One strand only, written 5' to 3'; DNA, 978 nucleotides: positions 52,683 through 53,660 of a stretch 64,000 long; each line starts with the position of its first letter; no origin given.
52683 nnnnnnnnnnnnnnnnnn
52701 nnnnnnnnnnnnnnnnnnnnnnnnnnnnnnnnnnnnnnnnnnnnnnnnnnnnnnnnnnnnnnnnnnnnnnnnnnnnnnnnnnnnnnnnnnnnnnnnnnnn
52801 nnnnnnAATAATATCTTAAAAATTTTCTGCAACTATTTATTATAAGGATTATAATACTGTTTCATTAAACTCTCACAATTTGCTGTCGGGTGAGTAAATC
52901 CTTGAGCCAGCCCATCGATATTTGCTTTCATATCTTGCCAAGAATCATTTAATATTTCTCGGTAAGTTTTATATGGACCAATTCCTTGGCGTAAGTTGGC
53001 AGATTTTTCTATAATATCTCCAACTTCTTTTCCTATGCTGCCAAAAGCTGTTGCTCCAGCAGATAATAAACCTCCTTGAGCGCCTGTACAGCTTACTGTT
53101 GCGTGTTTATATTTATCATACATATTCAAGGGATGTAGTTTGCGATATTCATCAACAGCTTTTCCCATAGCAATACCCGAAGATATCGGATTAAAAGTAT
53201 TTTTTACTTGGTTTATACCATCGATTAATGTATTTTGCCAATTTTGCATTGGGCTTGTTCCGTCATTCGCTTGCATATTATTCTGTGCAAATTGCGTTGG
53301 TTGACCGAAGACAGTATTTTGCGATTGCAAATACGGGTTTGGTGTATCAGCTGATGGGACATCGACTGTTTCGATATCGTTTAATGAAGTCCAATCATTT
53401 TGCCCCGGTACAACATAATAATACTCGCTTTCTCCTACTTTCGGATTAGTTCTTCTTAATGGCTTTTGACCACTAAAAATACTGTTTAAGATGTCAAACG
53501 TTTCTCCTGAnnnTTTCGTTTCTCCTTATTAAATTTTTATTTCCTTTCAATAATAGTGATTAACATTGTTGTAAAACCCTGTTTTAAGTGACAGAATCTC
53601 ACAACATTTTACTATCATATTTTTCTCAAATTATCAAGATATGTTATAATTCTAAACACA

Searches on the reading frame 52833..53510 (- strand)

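Call 5: search_protein_families(library=pfam, proteins=[window:52833-53510:-], max_evalue=1)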
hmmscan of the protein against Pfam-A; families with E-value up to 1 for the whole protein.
window:52833-53510:- (225 aa): 1 family
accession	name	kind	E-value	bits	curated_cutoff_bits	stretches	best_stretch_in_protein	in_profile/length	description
PF05010.19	TACC_C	-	0.03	14.5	29.9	1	114-205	40-133/201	Transforming acidic coiled-coil-containing protein (TACC), C-terminal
